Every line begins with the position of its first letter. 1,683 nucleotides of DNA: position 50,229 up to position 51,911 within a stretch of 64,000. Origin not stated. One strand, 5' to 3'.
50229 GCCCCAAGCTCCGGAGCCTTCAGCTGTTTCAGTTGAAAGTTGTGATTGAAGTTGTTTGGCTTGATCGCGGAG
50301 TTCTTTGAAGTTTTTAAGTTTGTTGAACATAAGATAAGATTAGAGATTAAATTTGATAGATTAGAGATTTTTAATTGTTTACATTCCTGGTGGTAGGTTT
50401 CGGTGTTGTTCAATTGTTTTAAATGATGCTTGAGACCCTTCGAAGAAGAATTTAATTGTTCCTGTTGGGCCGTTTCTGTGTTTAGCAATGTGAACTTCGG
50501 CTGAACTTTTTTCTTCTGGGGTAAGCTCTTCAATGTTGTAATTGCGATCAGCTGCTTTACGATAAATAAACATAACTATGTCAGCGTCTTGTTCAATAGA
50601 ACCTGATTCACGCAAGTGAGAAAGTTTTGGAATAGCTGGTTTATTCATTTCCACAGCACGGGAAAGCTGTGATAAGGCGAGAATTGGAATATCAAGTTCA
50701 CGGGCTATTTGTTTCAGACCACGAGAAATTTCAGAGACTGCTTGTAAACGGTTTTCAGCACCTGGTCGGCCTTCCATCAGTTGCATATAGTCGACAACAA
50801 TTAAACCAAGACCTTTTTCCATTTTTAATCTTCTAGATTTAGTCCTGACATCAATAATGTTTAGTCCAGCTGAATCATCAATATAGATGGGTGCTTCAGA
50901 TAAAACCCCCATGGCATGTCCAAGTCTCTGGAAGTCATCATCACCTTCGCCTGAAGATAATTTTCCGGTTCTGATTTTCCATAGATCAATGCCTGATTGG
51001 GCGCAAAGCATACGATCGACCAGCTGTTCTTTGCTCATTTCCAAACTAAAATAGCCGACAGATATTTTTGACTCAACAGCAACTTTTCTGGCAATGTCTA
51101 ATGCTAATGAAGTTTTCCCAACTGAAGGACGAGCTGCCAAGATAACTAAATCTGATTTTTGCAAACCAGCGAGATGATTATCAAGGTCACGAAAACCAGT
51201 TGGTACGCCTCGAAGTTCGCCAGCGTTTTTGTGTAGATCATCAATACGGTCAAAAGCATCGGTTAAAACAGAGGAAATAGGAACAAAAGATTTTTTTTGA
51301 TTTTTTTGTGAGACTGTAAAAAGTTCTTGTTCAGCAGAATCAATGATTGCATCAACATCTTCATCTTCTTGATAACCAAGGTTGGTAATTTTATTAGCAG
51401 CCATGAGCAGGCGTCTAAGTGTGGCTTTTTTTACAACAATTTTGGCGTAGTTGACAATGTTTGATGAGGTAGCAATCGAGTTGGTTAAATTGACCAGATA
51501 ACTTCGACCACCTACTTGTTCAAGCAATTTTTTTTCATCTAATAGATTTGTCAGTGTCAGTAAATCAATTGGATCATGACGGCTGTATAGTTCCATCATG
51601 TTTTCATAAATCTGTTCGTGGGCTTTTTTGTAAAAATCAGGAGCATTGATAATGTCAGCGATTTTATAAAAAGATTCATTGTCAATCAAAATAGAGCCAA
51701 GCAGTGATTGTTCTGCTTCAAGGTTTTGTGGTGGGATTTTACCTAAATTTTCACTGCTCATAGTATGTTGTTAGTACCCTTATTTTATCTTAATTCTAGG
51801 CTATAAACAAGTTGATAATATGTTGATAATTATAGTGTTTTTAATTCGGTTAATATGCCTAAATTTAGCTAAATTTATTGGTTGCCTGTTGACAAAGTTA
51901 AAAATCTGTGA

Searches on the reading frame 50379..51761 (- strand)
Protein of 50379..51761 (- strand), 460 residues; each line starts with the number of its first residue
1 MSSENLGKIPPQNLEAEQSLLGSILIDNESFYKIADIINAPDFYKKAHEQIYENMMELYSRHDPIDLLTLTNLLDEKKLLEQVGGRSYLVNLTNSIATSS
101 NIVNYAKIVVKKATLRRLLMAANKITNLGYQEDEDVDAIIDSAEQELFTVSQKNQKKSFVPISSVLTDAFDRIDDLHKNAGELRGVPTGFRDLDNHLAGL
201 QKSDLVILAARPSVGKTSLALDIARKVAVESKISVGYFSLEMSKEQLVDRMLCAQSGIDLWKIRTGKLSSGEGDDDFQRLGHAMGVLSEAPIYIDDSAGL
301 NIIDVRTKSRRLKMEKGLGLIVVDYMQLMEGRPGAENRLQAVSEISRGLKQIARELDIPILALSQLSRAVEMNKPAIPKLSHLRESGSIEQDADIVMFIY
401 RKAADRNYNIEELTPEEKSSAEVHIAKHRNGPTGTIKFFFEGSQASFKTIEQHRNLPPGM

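Call 12: find_related_loci(query=window:50379-51761:-, collection=genome_contigs, flank=6000)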
Query window:50379-51761:- (460 aa) in genome_contigs; peptide patterns used: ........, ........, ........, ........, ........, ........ (x = any residue, [..] = any of these).
600 stretches matched a pattern (row limit reached: there are more); 594 encode a relative of the query (tblastn E <= 1e-3); the best 80 are kept; 80 distinct loci.
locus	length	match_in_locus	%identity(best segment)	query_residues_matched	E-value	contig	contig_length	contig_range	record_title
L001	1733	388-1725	66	8-452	0e+0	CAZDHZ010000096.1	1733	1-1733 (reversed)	MAG TPA_asm: uncultured Gammaproteobacteria bacterium isolate binchicken_co256_37 genome assembly, contig: NODE_279317_l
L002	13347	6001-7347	63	5-452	0e+0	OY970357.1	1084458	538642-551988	MAG: Candidatus Uhrbacteria bacterium isolate MFD02416.bin.c.4 genome assembly, chromosome: 1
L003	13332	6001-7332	65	9-454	0e+0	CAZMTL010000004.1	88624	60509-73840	MAG TPA_asm: uncultured Gammaproteobacteria bacterium isolate SRP329715_co2_384 genome assembly, contig: NODE_541_length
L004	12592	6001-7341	63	8-451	0e+0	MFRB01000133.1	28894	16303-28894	MAG: Candidatus Magasanikbacteria bacterium RIFOXYD12_FULL_33_17 rifoxyd3_full_scaffold_972, whole genome shotgun sequen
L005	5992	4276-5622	63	6-457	0e+0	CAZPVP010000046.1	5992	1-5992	MAG TPA_asm: uncultured Gammaproteobacteria bacterium isolate SRP141376_co1_289 genome assembly, contig: NODE_21900_leng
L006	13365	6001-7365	62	6-458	0e+0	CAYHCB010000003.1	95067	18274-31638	MAG TPA_asm: uncultured Gammaproteobacteria bacterium isolate ERP119702_co1_231 genome assembly, contig: NODE_132_length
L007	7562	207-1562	62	6-455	0e+0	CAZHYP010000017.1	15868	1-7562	MAG TPA_asm: uncultured Gammaproteobacteria bacterium isolate SRP192927_co4_803 genome assembly, contig: NODE_7867_lengt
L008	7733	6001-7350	60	4-454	0e+0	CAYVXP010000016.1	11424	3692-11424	MAG TPA_asm: uncultured Gammaproteobacteria bacterium isolate SRP272421_co2_156 genome assembly, contig: NODE_20074_leng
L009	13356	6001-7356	61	2-452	0e+0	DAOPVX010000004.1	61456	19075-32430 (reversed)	MAG TPA_asm: bacterium isolate AMR_MDS_1381 NODE_440_length_61456_cov_76.557043, whole genome shotgun sequence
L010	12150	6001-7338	60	2-452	0e+0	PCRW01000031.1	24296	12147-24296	MAG: Candidatus Moranbacteria bacterium CG23_combo_of_CG06-09_8_20_14_all_35_22 CG23_scaffold_3551_c, whole genome shotg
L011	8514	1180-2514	59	8-454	0e+0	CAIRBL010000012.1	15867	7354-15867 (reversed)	uncultured bacterium isolate LaPlata-b_bin-0293 genome assembly, contig: bin-0293:012/105, whole genome shotgun sequence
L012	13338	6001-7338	60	2-452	3e-178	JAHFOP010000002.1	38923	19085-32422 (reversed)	MAG: Candidatus Moraniibacteriota bacterium isolate nzgw506 NODE_350_length_38924_cov_3.172899, whole genome shotgun seq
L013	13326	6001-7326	58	6-450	2e-177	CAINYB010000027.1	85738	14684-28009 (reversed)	uncultured bacterium isolate LaPlata-7m-a_bin-459 genome assembly, contig: bin-459:27/28, whole genome shotgun sequence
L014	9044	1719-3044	54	6-455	4e-157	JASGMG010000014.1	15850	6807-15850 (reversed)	MAG: Patescibacteria group bacterium isolate DJKA123_ANT-F21_bin.43 scaffold_1327, whole genome shotgun sequence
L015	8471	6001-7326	53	7-457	9e-157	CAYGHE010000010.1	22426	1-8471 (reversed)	MAG TPA_asm: uncultured Candidatus Saccharibacteria bacterium isolate ERP113451_co2_192 genome assembly, contig: NODE_14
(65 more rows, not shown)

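Call 18: find_homologous_proteins(query=window:50379-51761:-, max_evalue=1e-100)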
Query window:50379-51761:- (460 aa): 7925 proteins with E <= 1e-100 among 8000 candidates; the best 120 are listed.
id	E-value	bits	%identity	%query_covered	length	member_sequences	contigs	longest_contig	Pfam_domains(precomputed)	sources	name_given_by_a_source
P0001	1.1e-295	998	100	100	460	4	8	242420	PF03796.22,PF00772.27,PF13481.13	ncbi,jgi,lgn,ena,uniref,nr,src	ncbi:replicative DNA helicase [Candidatus Falkowbacteria bacterium RIFOXYD2_FULL_35_9]|uniref:Replic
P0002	6.4e-275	930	96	100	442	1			PF03796.22,PF00772.27,PF13481.13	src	-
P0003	7.0e-238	808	79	98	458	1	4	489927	PF03796.22,PF00772.27,PF13481.13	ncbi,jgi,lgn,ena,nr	ncbi:TPA: replicative DNA helicase [Candidatus Falkowbacteria bacterium]|nr:replicative DNA helicase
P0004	6.4e-236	802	78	99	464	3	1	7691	PF03796.22,PF00772.27,PF13481.13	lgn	-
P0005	1.4e-235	800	79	99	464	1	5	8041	PF03796.22,PF00772.27,PF13481.13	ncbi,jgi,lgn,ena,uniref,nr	ncbi:replicative DNA helicase [Candidatus Falkowbacteria bacterium CG10_big_fil_rev_8_21_14_0_10_39_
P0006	9.3e-235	798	78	99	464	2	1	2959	PF03796.22,PF00772.27,PF13481.13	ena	-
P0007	1.3e-226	771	76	98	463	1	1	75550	PF03796.22,PF00772.27,PF13481.13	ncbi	-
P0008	5.6e-224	762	75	98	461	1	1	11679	PF06745.20,PF03796.22,PF00772.27,PF13481.13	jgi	jgi:replicative DNA helicase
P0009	4.1e-222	756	74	98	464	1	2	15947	PF03796.22,PF00772.27,PF13481.13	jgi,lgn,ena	jgi:replicative DNA helicase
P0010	7.9e-219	745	73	100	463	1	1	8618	PF03796.22,PF00772.27,PF13481.13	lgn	-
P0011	3.2e-217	740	75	98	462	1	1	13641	PF03796.22,PF00772.27,PF13481.13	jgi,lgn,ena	-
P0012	6.1e-217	739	72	98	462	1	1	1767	PF03796.22,PF00772.27,PF13481.13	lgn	-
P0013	3.7e-216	736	72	98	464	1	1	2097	PF03796.22,PF00772.27,PF13481.13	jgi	jgi:replicative DNA helicase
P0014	2.0e-215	734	71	99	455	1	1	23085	PF03796.22,PF00772.27,PF13481.13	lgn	-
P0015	5.8e-215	732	73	97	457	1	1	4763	PF03796.22,PF00772.27,PF13481.13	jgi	jgi:replicative DNA helicase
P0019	4.3e-208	710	71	99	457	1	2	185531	PF03796.22,PF00772.27,PF13481.13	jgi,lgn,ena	-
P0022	1.1e-206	705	71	97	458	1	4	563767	PF03796.22,PF00772.27,PF13481.13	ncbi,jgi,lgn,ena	-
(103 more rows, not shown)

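Call 20: find_encoding_contigs(protein=P0003, flank=5000, max_places=2)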
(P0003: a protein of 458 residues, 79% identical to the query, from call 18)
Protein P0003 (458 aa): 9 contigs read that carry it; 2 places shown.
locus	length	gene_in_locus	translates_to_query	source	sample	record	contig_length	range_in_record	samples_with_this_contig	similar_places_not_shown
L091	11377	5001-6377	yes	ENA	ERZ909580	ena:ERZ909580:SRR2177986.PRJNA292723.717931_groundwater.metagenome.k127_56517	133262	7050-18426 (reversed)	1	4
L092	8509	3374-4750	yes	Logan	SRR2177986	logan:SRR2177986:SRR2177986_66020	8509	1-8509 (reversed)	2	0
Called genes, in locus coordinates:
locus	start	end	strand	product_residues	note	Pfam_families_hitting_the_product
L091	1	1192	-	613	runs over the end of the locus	-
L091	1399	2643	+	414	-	PF00464:SHMT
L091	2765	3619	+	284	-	PF00763:THF_DHG_CYH, PF02882:THF_DHG_CYH_C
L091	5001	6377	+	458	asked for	PF00772:DnaB, PF03796:DnaB_C, PF13481:AAA_25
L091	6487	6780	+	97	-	PF02575:YbaB_DNA_bd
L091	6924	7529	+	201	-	PF21176:RecR_HhH, PF01751:Toprim, PF13662:Toprim_4, PF21175:RecR_C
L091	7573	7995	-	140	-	PF00829:Ribosomal_L21p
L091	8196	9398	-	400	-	PF00953:Glycos_transf_4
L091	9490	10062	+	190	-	-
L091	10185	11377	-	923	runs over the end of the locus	PF13191:AAA_16 (faint), PF00158:Sigma54_activat (faint), PF00004:AAA (weak), PF17871:AAA_lid_9 (weak), PF07724:AAA_2, PF00004:AAA (weak), PF07728:AAA_5, PF10431:ClpB_D2-small, +1 more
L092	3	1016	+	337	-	?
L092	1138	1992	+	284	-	PF00763:THF_DHG_CYH, PF02882:THF_DHG_CYH_C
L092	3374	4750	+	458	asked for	PF00772:DnaB, PF03796:DnaB_C, PF13481:AAA_25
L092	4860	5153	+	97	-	PF02575:YbaB_DNA_bd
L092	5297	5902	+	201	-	PF21176:RecR_HhH, PF01751:Toprim, PF13662:Toprim_4, PF21175:RecR_C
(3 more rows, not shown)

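Call 21: find_encoding_contigs(protein=P0007, flank=5000, max_places=2)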
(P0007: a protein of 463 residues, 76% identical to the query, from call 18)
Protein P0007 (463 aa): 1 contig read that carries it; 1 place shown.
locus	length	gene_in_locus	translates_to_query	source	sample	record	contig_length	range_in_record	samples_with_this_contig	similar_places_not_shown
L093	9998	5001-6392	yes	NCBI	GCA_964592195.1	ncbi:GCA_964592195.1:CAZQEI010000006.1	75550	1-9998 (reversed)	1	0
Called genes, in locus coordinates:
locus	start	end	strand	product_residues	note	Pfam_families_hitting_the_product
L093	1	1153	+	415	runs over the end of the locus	PF00464:SHMT, PF00155:Aminotran_1_2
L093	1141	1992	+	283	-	PF00763:THF_DHG_CYH, PF02882:THF_DHG_CYH_C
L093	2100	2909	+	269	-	PF12710:HAD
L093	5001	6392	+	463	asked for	PF00772:DnaB, PF13481:AAA_25, PF03796:DnaB_C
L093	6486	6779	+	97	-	PF02575:YbaB_DNA_bd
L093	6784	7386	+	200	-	PF00633:HHH (faint), PF21176:RecR_HhH, PF02132:RecR_ZnF (weak), PF13662:Toprim_4, PF01751:Toprim, PF21175:RecR_C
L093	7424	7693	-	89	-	-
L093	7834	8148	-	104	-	-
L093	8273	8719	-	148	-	PF00829:Ribosomal_L21p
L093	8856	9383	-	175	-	-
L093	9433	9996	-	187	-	?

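Call 22: find_encoding_contigs(protein=P0005, flank=5000, max_places=2)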
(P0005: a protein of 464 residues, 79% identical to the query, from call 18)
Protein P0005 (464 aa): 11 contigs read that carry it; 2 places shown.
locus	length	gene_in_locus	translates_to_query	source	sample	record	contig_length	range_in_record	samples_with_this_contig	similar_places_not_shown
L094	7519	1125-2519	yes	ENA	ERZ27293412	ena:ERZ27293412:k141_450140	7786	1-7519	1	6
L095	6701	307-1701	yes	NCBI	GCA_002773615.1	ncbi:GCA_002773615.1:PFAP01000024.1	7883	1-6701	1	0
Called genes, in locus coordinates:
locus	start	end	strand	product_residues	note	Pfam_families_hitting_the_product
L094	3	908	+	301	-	?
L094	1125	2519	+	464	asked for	PF00772:DnaB, PF03796:DnaB_C, PF13481:AAA_25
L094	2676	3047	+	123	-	PF05635:23S_rRNA_IVP, PF22296:bAvd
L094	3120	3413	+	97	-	PF02575:YbaB_DNA_bd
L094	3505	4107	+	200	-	PF21176:RecR_HhH, PF01751:Toprim (weak), PF13662:Toprim_4, PF21175:RecR_C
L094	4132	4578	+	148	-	-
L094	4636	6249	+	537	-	PF28550:DUF8436, PF07992:Pyr_redox_2 (faint), PF01266:DAO (faint), PF03486:HI0933_like, PF13738:Pyr_redox_3 (faint), PF21688:FAD-depend_C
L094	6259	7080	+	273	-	-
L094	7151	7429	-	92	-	-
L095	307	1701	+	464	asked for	PF00772:DnaB, PF03796:DnaB_C, PF13481:AAA_25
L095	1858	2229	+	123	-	PF05635:23S_rRNA_IVP, PF22296:bAvd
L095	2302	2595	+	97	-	PF02575:YbaB_DNA_bd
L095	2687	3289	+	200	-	PF21176:RecR_HhH, PF01751:Toprim (weak), PF13662:Toprim_4, PF21175:RecR_C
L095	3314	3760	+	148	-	-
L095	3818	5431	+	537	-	PF28550:DUF8436, PF07992:Pyr_redox_2 (faint), PF01266:DAO (faint), PF03486:HI0933_like, PF13738:Pyr_redox_3 (faint), PF21688:FAD-depend_C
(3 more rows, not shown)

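Call 35: find_encoding_contigs(protein=P0004, flank=5000, max_places=2)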
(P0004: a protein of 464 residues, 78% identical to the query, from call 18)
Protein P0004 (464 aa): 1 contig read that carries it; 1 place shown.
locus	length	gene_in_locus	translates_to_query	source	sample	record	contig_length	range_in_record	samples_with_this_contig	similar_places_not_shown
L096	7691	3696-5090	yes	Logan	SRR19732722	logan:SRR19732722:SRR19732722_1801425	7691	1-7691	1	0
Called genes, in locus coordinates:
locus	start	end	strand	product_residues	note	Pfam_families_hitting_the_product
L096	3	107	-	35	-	?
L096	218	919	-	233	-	-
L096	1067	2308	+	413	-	PF00464:SHMT, PF00155:Aminotran_1_2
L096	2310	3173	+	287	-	PF00763:THF_DHG_CYH, PF02882:THF_DHG_CYH_C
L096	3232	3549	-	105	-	-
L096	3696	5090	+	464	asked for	PF00772:DnaB, PF03796:DnaB_C, PF13481:AAA_25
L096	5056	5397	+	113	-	PF02575:YbaB_DNA_bd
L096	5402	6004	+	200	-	PF21176:RecR_HhH, PF13662:Toprim_4, PF01751:Toprim, PF21175:RecR_C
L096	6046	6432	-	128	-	PF00829:Ribosomal_L21p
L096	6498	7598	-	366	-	PF00953:Glycos_transf_4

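Call 36: find_encoding_contigs(protein=P0009, flank=5000, max_places=2)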
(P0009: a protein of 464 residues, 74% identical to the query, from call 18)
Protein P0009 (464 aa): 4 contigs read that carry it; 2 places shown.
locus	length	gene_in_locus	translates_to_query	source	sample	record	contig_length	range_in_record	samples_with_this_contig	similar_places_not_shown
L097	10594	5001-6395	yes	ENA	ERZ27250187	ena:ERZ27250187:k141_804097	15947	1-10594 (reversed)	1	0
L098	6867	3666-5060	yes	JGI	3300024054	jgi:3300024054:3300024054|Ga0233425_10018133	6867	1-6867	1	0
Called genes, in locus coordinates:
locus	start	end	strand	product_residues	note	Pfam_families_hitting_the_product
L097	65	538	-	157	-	-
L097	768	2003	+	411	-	PF00464:SHMT, PF01212:Beta_elim_lyase (faint)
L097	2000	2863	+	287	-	PF00763:THF_DHG_CYH, PF02882:THF_DHG_CYH_C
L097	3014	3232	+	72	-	-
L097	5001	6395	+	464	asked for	PF00772:DnaB, PF03796:DnaB_C, PF13481:AAA_25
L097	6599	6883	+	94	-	PF02575:YbaB_DNA_bd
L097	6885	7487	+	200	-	PF21176:RecR_HhH, PF02132:RecR_ZnF (faint), PF13662:Toprim_4, PF01751:Toprim (weak), PF21175:RecR_C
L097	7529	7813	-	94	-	-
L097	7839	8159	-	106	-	-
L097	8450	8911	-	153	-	PF01797:Y1_Tnp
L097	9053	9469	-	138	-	PF00829:Ribosomal_L21p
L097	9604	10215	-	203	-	-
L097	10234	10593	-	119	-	?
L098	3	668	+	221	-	?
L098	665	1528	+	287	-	PF00763:THF_DHG_CYH, PF02882:THF_DHG_CYH_C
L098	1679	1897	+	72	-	-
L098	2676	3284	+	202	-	-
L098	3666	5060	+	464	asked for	PF00772:DnaB, PF03796:DnaB_C, PF13481:AAA_25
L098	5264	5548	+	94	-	PF02575:YbaB_DNA_bd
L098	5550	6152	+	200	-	PF21176:RecR_HhH, PF02132:RecR_ZnF (faint), PF13662:Toprim_4, PF01751:Toprim (weak), PF21175:RecR_C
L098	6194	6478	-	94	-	-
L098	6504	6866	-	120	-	?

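Call 37: find_encoding_contigs(protein=P0011, flank=5000, max_places=2)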
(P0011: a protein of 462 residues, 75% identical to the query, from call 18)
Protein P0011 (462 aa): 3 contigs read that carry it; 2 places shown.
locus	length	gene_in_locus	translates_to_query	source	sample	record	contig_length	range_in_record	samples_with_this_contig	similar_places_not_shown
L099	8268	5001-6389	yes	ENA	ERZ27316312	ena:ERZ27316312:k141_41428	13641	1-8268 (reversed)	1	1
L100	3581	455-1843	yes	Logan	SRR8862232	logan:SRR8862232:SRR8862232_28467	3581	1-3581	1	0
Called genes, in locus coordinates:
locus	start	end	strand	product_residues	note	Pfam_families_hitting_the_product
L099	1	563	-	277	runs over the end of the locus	-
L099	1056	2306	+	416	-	PF00464:SHMT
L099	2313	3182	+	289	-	PF00763:THF_DHG_CYH, PF02882:THF_DHG_CYH_C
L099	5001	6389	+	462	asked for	PF00772:DnaB, PF03796:DnaB_C, PF13481:AAA_25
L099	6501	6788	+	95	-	PF02575:YbaB_DNA_bd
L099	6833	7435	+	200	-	PF21176:RecR_HhH, PF13662:Toprim_4, PF01751:Toprim (weak), PF21175:RecR_C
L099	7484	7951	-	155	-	-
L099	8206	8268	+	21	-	?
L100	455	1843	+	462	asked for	PF00772:DnaB, PF03796:DnaB_C, PF13481:AAA_25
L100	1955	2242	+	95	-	PF02575:YbaB_DNA_bd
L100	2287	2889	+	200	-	PF21176:RecR_HhH, PF13662:Toprim_4, PF01751:Toprim (weak), PF21175:RecR_C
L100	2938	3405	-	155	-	-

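Call 38: find_encoding_contigs(protein=P0008, flank=5000, max_places=2)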
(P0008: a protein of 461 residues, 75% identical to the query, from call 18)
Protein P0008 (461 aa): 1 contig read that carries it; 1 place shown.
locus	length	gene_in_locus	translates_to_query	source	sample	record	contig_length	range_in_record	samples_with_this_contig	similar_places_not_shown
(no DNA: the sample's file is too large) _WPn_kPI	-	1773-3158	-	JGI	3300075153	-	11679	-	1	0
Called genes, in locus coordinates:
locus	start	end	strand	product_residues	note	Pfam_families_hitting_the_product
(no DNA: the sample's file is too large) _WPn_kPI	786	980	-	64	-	-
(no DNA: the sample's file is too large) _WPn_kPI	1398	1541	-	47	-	-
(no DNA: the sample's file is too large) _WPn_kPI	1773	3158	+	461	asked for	PF00772:DnaB, PF03796:DnaB_C, PF06745:ATPase (faint), PF13481:AAA_25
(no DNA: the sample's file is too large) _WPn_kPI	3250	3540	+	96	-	PF02575:YbaB_DNA_bd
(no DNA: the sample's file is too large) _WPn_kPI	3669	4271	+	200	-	PF21176:RecR_HhH, PF02132:RecR_ZnF (weak), PF13662:Toprim_4, PF01751:Toprim, PF21175:RecR_C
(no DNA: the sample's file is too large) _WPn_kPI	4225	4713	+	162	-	PF04138:GtrA_DPMS_TM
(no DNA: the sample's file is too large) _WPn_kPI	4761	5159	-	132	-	PF00829:Ribosomal_L21p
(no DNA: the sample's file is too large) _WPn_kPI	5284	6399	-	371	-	PF00953:Glycos_transf_4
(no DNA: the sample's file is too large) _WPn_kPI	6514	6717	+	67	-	-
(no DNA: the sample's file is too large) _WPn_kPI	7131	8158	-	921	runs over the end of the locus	PF02861:Clp_N (faint), PF13191:AAA_16 (faint), PF17871:AAA_lid_9, PF00158:Sigma54_activat (weak), PF07724:AAA_2, PF00004:AAA (weak), PF07728:AAA_5, PF10431:ClpB_D2-small, +1 more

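Call 51: search_protein_families(library=pfam, proteins=[L091:3944-4387:+, L098:2676-3284:+, L093:3249-3533:+, L096:3232-3558:-], max_evalue=1)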
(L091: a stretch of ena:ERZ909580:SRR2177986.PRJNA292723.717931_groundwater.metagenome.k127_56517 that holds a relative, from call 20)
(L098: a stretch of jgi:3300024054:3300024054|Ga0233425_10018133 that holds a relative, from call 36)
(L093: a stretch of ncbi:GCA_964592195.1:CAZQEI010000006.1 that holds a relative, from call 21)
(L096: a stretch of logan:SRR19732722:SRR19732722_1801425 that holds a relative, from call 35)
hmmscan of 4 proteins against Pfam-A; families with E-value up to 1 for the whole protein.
L091:3944-4387:+ (147 aa): 0 families

L098:2676-3284:+ (202 aa): 0 families

L093:3249-3533:+ (94 aa): 0 families

L096:3232-3558:- (108 aa): 0 families

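Call 55: find_encoding_contigs(protein=P0014, flank=5000, max_places=1)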
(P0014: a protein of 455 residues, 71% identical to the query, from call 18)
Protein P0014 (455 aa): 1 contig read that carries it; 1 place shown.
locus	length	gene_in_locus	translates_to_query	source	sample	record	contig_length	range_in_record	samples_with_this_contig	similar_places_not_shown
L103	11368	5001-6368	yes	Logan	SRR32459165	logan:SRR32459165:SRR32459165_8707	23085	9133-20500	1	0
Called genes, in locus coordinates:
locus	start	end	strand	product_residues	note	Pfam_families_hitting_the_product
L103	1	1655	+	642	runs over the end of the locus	PF04773:FecR, PF09136:Glucodextran_B (faint), PF00041:fn3 (faint), PF16656:Pur_ac_phosph_N (faint)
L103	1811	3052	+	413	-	PF00464:SHMT, PF00155:Aminotran_1_2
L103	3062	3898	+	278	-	PF00763:THF_DHG_CYH, PF02882:THF_DHG_CYH_C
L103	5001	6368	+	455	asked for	PF00772:DnaB, PF03796:DnaB_C, PF13481:AAA_25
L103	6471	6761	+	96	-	PF02575:YbaB_DNA_bd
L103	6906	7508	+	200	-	PF21176:RecR_HhH, PF02132:RecR_ZnF (weak), PF13662:Toprim_4, PF01751:Toprim, PF21175:RecR_C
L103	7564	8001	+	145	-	PF04138:GtrA_DPMS_TM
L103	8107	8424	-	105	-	PF00829:Ribosomal_L21p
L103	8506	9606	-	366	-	PF00953:Glycos_transf_4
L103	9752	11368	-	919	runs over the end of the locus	PF02861:Clp_N, PF00158:Sigma54_activat (faint), PF12775:AAA_7 (faint), PF17871:AAA_lid_9, PF07724:AAA_2, PF00004:AAA, PF07728:AAA_5, PF10431:ClpB_D2-small, +2 more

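Call 56: find_encoding_contigs(protein=P0019, flank=5000, max_places=1)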
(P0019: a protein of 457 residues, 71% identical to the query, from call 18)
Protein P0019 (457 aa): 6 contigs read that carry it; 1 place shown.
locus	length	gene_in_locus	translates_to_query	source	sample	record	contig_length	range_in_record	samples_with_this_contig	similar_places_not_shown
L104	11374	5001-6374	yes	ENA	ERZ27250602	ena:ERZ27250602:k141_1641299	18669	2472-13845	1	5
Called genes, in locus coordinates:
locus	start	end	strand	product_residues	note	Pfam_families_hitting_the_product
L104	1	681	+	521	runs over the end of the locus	PF04055:Radical_SAM, PF16199:Radical_SAM_C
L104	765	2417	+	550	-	PF04773:FecR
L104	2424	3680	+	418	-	PF00464:SHMT, PF00155:Aminotran_1_2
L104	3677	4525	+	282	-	PF00763:THF_DHG_CYH, PF02882:THF_DHG_CYH_C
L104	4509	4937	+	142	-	PF00293:NUDIX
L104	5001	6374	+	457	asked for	PF00772:DnaB, PF03796:DnaB_C, PF13481:AAA_25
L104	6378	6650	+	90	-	PF02575:YbaB_DNA_bd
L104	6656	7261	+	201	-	PF21176:RecR_HhH, PF13662:Toprim_4, PF01751:Toprim (weak), PF21175:RecR_C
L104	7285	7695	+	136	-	-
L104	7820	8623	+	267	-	-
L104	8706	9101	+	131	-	PF00383:dCMP_cyt_deam_1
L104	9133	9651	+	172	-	-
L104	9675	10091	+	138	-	PF00583:Acetyltransf_1, PF13302:Acetyltransf_3, PF13673:Acetyltransf_10, PF13508:Acetyltransf_7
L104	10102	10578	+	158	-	PF13302:Acetyltransf_3 (weak), PF13420:Acetyltransf_4 (weak), PF00583:Acetyltransf_1, PF13673:Acetyltransf_10, PF13508:Acetyltransf_7, PF08445:FR47 (weak)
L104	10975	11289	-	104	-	PF00829:Ribosomal_L21p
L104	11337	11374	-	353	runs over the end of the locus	PF00953:Glycos_transf_4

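Call 57: find_encoding_contigs(protein=P0022, flank=5000, max_places=1)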
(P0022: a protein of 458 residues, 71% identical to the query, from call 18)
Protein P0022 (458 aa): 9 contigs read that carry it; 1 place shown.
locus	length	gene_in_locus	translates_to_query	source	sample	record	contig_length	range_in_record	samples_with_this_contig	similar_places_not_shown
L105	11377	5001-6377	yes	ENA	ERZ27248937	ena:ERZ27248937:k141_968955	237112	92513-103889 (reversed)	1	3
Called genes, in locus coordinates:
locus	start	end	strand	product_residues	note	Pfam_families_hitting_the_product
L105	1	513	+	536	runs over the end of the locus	PF04055:Radical_SAM, PF16199:Radical_SAM_C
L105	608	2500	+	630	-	PF04773:FecR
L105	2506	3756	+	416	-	PF00464:SHMT, PF00155:Aminotran_1_2, PF01212:Beta_elim_lyase (faint)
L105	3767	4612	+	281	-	PF00763:THF_DHG_CYH, PF02882:THF_DHG_CYH_C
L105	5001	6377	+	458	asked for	PF00772:DnaB, PF03796:DnaB_C, PF13481:AAA_25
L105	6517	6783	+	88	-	PF02575:YbaB_DNA_bd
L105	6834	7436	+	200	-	PF21176:RecR_HhH, PF01751:Toprim, PF13662:Toprim_4, PF21175:RecR_C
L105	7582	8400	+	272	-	-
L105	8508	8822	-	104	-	PF00829:Ribosomal_L21p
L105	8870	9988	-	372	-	PF00953:Glycos_transf_4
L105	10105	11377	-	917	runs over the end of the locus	PF02861:Clp_N, PF12775:AAA_7 (faint), PF17871:AAA_lid_9, PF00158:Sigma54_activat (weak), PF07724:AAA_2, PF00004:AAA, PF07728:AAA_5, PF10431:ClpB_D2-small, +3 more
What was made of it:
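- Synteny glyA-folD-[gap]-dnaB-ybaB-recR is kept, with gene-free gaps of 390-2140 bp (calls 20, 21, 35-37, 57).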
